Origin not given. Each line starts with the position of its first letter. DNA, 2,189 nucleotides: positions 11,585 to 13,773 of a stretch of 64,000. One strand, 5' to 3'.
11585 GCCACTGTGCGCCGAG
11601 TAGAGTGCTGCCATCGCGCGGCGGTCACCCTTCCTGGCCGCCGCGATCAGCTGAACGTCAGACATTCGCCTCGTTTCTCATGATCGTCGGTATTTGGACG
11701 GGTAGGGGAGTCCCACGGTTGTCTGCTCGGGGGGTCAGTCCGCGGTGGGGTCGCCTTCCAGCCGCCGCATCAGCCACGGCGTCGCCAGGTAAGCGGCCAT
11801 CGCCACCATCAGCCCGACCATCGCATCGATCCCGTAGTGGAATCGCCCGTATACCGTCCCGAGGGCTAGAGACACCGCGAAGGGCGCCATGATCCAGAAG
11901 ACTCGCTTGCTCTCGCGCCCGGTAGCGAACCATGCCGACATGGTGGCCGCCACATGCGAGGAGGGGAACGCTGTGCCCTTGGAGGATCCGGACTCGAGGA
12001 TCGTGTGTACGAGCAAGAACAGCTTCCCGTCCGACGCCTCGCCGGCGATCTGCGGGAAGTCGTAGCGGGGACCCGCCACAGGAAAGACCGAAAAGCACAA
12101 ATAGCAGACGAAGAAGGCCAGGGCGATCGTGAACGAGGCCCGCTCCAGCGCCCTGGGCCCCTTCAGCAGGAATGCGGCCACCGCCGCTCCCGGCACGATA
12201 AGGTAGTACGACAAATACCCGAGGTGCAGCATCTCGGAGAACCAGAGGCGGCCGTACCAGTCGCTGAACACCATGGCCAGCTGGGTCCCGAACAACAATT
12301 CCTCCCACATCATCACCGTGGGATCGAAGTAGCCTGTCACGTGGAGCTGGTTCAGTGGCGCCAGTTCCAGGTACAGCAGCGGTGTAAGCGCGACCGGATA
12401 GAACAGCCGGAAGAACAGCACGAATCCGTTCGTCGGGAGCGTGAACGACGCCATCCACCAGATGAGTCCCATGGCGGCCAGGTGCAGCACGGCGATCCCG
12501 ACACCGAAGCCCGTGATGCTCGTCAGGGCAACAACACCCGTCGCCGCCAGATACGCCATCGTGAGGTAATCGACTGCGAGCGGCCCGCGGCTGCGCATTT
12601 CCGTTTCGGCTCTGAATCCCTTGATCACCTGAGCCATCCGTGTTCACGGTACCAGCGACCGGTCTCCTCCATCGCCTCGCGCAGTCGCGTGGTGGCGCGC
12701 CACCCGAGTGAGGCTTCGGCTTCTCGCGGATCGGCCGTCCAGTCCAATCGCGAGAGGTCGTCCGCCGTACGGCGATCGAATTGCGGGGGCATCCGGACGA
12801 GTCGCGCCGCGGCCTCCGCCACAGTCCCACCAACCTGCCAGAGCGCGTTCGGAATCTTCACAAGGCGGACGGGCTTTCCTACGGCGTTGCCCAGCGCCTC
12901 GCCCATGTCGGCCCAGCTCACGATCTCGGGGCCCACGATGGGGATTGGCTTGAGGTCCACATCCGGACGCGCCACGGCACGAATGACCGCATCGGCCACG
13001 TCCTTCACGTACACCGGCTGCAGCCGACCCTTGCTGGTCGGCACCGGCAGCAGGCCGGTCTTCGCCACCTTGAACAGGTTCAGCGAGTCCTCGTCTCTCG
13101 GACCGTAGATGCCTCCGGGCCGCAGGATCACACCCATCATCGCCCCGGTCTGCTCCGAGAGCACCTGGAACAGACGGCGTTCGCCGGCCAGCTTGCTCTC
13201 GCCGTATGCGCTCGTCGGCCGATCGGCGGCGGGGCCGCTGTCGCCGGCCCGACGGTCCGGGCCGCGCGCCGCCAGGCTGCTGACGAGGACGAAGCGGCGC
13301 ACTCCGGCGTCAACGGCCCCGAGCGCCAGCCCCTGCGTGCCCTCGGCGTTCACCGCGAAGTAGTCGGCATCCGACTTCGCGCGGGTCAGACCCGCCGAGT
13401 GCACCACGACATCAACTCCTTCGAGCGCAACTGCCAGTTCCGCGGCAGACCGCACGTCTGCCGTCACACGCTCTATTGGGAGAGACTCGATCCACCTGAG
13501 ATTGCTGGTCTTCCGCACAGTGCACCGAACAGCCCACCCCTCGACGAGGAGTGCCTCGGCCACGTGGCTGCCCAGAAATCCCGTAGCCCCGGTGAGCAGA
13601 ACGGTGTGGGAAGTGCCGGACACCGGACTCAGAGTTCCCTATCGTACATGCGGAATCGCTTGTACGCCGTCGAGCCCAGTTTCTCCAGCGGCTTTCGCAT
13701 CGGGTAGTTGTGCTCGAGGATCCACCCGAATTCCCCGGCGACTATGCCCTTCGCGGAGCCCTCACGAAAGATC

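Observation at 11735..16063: Tightly coupled sphingolipid-type biosynthetic operon: Spt, candidate ceramide synthase, reductase, SMS-like head-group transferase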

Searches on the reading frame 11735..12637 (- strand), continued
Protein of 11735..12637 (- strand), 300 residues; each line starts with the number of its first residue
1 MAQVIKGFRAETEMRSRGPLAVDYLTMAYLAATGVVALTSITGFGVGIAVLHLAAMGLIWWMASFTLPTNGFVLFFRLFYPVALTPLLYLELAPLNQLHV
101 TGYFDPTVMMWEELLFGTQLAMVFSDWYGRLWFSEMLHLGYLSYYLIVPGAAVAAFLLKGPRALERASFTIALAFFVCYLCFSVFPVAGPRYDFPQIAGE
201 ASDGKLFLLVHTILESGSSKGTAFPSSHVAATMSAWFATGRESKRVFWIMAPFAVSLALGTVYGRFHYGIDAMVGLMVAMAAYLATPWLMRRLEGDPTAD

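Call 82: search_solved_structures(query=A2, max_evalue=10, show_alignments=3)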
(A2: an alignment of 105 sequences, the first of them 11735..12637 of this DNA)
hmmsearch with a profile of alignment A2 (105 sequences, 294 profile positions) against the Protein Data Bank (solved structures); distinct sequences matched with E-value up to 10: 16.
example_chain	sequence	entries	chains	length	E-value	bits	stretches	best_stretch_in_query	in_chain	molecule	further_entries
9vj3_A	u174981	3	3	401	4.5e-10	42.5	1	12-279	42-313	Inositol phosphorylceramide synthase catalytic subunit AUR1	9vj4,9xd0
9ivc_A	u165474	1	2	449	6.4e-10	42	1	12-279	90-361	Inositol phosphorylceramide synthase catalytic subunit AUR1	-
5jki_A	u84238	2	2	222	7.1e-06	28.8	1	231-289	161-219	Putative lipid phosphate phosphatase YodM | Phosphatidylglycerophosphatase B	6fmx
6ebu_A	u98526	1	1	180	1e-05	28.3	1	217-281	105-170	LpxE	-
5jwy_A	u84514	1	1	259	0.00094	21.8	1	210-286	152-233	Phosphatidylglycerophosphatase B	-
4px7_A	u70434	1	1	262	0.00096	21.7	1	210-286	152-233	Phosphatidylglycerophosphatase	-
1d2t_A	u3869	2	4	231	0.0034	19.9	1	204-282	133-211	ACID PHOSPHATASE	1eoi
9jq0_A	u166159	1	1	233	0.0067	19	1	204-282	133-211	Acid phosphatase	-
1iw8_A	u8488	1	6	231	0.0091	18.5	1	204-282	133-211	acid phosphatase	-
9qci_A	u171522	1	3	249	0.012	18.2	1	204-281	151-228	Major phosphate-irrepressible acid phosphatase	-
9qcj_A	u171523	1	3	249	0.038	16.5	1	212-281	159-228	Major phosphate-irrepressible acid phosphatase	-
8yc1_A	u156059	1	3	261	0.053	16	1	211-281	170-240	Acid phosphatase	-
2akc_A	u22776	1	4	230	0.2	14.2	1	215-281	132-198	class A nonspecific acid phosphatase PhoN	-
2a96_A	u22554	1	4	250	0.22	14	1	215-281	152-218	class A nonspecific acid phosphatase PhoN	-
9htz_A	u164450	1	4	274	0.47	12.9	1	216-280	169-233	Phosphatase PAP2 family protein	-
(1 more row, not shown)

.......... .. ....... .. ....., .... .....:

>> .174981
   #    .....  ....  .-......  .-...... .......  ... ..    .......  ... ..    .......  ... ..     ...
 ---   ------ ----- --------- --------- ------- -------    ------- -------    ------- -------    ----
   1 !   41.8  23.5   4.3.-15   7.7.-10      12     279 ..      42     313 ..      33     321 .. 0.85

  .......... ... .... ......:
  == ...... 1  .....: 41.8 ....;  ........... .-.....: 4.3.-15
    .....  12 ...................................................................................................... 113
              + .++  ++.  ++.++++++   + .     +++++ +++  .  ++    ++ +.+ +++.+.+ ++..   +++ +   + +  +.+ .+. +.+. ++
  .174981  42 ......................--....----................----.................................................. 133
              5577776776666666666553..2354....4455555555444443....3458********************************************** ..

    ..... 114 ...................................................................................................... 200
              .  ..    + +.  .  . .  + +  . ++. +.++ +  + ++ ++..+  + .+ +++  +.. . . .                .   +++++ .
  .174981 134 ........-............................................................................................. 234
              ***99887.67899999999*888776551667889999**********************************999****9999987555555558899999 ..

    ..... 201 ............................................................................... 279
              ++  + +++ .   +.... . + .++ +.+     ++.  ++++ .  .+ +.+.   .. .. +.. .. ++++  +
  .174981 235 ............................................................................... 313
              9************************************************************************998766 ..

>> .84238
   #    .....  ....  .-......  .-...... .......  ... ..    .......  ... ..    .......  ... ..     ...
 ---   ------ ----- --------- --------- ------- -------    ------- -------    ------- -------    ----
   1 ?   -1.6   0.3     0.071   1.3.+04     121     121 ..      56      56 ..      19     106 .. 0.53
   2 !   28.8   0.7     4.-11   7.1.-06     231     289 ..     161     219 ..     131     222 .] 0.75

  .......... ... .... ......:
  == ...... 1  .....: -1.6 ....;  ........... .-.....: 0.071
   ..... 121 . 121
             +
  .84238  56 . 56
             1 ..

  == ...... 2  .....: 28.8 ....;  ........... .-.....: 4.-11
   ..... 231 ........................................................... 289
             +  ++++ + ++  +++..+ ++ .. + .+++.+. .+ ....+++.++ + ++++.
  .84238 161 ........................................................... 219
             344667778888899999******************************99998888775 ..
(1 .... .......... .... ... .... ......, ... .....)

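Call 85: list_cluster_members(proteins=[P0252, P0253, P0254, P0255, P0256, P0257, P0258, P0260, P0263, P0264])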
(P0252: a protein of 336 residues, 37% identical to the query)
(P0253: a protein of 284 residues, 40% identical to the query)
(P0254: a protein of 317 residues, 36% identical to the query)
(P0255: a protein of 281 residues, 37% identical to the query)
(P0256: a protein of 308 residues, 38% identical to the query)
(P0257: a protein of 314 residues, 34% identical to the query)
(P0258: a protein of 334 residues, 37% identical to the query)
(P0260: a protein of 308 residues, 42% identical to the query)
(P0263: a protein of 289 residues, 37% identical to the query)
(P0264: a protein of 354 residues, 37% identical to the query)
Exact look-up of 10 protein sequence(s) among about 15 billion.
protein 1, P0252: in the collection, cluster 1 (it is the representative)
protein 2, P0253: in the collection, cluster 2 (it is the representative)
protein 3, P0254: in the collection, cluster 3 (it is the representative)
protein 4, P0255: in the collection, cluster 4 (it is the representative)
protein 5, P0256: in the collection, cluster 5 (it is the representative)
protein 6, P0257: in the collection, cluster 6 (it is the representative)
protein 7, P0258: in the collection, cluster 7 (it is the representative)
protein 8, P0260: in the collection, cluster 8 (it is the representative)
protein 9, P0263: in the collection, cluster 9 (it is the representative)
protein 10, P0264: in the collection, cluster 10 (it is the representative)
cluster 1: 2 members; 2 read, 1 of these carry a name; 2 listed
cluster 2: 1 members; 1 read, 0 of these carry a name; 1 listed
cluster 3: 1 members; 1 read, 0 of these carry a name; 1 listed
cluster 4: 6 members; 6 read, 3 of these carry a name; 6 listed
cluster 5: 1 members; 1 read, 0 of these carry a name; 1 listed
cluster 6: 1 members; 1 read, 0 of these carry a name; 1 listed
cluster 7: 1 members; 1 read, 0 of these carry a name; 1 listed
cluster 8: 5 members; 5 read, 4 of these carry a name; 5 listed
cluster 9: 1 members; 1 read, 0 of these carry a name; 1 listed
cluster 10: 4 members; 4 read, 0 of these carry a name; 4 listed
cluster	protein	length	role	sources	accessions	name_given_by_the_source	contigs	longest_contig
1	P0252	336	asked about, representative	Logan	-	-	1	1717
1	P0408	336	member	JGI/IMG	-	membrane-associated phospholipid phosphatase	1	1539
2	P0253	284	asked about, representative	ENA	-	-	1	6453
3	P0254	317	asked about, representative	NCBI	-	-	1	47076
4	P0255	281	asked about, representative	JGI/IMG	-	membrane-associated phospholipid phosphatase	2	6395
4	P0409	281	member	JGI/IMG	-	membrane-associated phospholipid phosphatase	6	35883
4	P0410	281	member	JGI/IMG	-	membrane-associated phospholipid phosphatase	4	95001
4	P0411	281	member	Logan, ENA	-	-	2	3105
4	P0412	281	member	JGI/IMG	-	-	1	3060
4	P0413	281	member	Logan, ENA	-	-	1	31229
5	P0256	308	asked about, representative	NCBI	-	-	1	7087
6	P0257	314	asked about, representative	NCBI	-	-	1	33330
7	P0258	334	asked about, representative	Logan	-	-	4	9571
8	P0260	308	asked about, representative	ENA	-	-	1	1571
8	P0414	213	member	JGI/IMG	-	membrane-associated phospholipid phosphatase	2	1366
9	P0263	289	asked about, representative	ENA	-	-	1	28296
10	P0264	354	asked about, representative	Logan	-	-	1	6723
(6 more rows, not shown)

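Call 86: find_encoding_contigs(protein=P0254, flank=6000, max_places=1)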
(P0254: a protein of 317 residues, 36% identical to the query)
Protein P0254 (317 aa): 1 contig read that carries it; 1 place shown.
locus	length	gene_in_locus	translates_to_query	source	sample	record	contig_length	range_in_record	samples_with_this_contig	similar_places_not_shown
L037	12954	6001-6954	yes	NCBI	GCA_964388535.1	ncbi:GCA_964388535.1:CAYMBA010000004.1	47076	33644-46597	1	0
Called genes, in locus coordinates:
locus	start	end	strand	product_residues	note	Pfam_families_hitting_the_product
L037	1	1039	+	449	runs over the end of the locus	PF13439:Glyco_transf_4, PF13579:Glyco_trans_4_4, PF00534:Glycos_transf_1, PF13692:Glyco_trans_1_4, PF13524:Glyco_trans_1_2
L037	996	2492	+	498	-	PF00149:Metallophos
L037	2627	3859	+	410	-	PF00155:Aminotran_1_2, PF01053:Cys_Met_Meta_PP (faint), PF01212:Beta_elim_lyase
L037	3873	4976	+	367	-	PF00583:Acetyltransf_1 (faint)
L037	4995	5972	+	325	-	PF01073:3Beta_HSD, PF01370:Epimerase, PF04321:RmlD_sub_bind, PF05368:NmrA, PF13460:NAD_binding_10, PF16363:GDP_Man_Dehyd, PF07993:NAD_binding_4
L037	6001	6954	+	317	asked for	PF14378:PAP2_3, PF01569:PAP2 (weak)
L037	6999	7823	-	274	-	PF00730:HhH-GPD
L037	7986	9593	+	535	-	PF04932:Wzy_C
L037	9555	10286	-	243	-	PF00702:Hydrolase, PF13419:HAD_2, PF13242:Hydrolase_like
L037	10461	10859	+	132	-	PF08761:dUTPase_2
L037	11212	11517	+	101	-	-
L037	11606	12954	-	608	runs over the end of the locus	?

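Call 87: find_encoding_contigs(protein=P0410, flank=6000, max_places=1)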
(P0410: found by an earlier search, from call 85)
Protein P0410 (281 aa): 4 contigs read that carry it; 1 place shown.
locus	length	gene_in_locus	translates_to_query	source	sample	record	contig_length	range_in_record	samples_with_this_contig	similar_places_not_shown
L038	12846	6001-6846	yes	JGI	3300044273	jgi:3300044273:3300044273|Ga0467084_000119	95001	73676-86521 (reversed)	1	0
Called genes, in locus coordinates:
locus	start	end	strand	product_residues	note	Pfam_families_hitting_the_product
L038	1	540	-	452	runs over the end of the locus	PF02321:OEP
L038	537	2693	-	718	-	PF10633:NPCBM_assoc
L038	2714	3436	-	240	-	PF00005:ABC_tran, PF13304:AAA_21 (weak)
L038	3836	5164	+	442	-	PF22148:Fervidolysin_NPro-like, PF00082:Peptidase_S8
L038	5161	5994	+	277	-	PF13145:Rotamase_2, PF13616:Rotamase_3, PF00639:Rotamase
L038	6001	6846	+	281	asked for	PF14378:PAP2_3, PF01569:PAP2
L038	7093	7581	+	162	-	PF02381:MraZ (weak), PF04014:MazE_antitoxin (faint), PF02381:MraZ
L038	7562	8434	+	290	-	PF01795:Methyltransf_5, PF13847:Methyltransf_31 (weak), PF13649:Methyltransf_25 (weak)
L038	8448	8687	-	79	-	-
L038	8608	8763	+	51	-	-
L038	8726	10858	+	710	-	PF03717:PBP_dimer, PF00905:Transpeptidase, PF03793:PASTA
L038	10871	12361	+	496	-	PF01225:Mur_ligase, PF08245:Mur_ligase_M, PF02875:Mur_ligase_C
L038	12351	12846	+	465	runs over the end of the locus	PF01225:Mur_ligase, PF08245:Mur_ligase_M, PF02875:Mur_ligase_C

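Call 88: find_encoding_contigs(protein=P0257, flank=6000, max_places=1)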
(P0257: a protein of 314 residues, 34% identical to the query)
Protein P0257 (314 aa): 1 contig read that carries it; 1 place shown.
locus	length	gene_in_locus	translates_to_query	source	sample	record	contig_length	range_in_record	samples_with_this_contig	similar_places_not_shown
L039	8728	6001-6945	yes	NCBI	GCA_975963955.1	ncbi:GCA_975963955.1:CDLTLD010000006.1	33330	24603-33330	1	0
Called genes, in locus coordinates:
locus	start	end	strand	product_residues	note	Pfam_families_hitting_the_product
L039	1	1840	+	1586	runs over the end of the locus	PF01364:Peptidase_C25, PF13517:FG-GAP_3 (faint), PF13860:FlgD_ig (weak)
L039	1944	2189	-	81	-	-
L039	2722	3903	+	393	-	PF00155:Aminotran_1_2, PF01053:Cys_Met_Meta_PP (weak), PF01212:Beta_elim_lyase (weak)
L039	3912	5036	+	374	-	-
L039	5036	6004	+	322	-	PF01073:3Beta_HSD, PF01370:Epimerase, PF02719:Polysacc_synt_2 (weak), PF04321:RmlD_sub_bind, PF05368:NmrA, PF07993:NAD_binding_4, PF13460:NAD_binding_10, PF16363:GDP_Man_Dehyd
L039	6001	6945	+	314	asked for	PF14378:PAP2_3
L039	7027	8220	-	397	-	PF07690:MFS_1, PF00083:Sugar_tr, PF07690:MFS_1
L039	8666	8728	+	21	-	?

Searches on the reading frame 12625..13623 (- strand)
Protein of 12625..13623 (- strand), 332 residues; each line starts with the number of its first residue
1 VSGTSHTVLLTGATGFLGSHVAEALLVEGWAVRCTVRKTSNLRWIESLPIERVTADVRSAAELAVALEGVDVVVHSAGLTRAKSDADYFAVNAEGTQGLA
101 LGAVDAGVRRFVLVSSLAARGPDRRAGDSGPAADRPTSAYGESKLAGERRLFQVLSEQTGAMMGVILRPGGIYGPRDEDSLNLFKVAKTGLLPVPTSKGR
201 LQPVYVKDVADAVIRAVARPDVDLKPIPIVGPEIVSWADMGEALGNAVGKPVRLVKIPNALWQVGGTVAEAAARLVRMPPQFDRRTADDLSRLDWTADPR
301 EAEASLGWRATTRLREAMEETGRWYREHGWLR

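Call 3: search_protein_families(library=pfam, proteins=[window:12625-13623:-], max_evalue=0.01)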
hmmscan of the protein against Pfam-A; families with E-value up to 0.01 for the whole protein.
window:12625-13623:- (332 aa): 9 families
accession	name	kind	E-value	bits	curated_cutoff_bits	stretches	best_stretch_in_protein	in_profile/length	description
PF01370.27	Epimerase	-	4.6e-29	102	20.9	1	8-225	1-233/240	NAD dependent epimerase/dehydratase family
PF01073.25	3Beta_HSD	-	2.3e-24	86.3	22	1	10-217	2-229/280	3-beta hydroxysteroid dehydrogenase/isomerase family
PF13460.12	NAD_binding_10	-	4.3e-19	69.5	27.2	1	12-219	1-183/184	NAD(P)H-binding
PF16363.11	GDP_Man_Dehyd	-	7.5e-15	55.6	27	1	9-321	1-332/332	GDP-mannose 4,6 dehydratase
PF05368.20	NmrA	-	1.1e-13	51.9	27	1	5-114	2-105/298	NmrA-like family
PF07993.18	NAD_binding_4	-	3e-12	46.7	20.1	2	65-186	84-221/258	Male sterility protein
PF04321.23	RmlD_sub_bind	-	4.6e-12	46.1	27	1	7-250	2-233/287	RmlD substrate binding domain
PF02719.21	Polysacc_synt_2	-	5.3e-06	26.3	20.2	1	8-152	1-150/293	Polysaccharide biosynthesis protein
PF00106.31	adh_short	-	0.00081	19.4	26.6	1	7-87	2-95/195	short chain dehydrogenase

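Call 4: search_protein_families(library=ncbifam, proteins=[window:12625-13623:-], max_evalue=0.01)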
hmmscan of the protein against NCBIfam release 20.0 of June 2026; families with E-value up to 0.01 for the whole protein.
window:12625-13623:- (332 aa): 45 families (the best 25 are shown)
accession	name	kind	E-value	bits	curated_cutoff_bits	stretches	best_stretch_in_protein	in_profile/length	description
TIGR03466.1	HpnA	hypoth_equivalog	4.4e-35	121.1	367.65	1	7-330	2-326/327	hopanoid-associated sugar epimerase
NF052578.1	StrlDmthSdmBMthl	equivalog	1.2e-22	81.1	600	1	7-330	2-327/328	sterol demethylase protein SdmB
NF042422.1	oxyalk_red_OleD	equivalog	1.6e-19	70.4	580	1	8-320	3-323/329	2-alkyl-3-oxoalkanoate reductase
NF042423.1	oxyalk_red_Shew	equivalog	3.3e-19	69.2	580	1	5-293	8-304/331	2-alkyl-3-oxoalkanoate reductase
TIGR01746.1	Thioester-redct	subfamily_domain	7.4e-18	64.9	213.35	1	7-269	1-301/371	thioester reductase domain-containing protein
TIGR04180.1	EDH_00030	hypoth_equivalog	1.4e-16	60.5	475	1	8-252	1-260/297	NAD-dependent 4,6-dehydratase LegB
TIGR01179.1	galE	equivalog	7.7e-16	57.8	262.3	1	8-191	2-195/332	UDP-glucose 4-epimerase GalE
TIGR01214.1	rmlD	equivalog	4.2e-13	49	224.05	1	7-249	1-227/285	dTDP-4-dehydrorhamnose reductase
NF041293.1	G6PDh_Azf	equivalog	2.1e-12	47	400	1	6-121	3-120/252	NAD-dependent glucose-6-phosphate dehydrogenase Azf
NF007956.0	PRK10675.1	subfamily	2.6e-12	46.5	394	1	7-154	2-163/338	UDP-glucose 4-epimerase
NF058621.1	DiazavRedAvaA7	equivalog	2.9e-11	43.6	400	1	8-218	3-220/304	3-diazoavenalumate denitrifying reductase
TIGR01777.1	yfcH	hypoth_equivalog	1.1e-10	41.6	207.35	1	8-80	1-68/292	TIGR01777 family oxidoreductase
NF004520.0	PRK05865.1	equivalog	5e-10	37.9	1509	1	8-250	3-207/854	sugar epimerase family protein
TIGR02197.1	heptose_epim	equivalog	1e-08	34.7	274.6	1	8-178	1-176/316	ADP-glyceromanno-heptose 6-epimerase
NF043036.1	ErythonDh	equivalog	4.3e-08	32.7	325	1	8-148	3-157/321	D-erythronate dehydrogenase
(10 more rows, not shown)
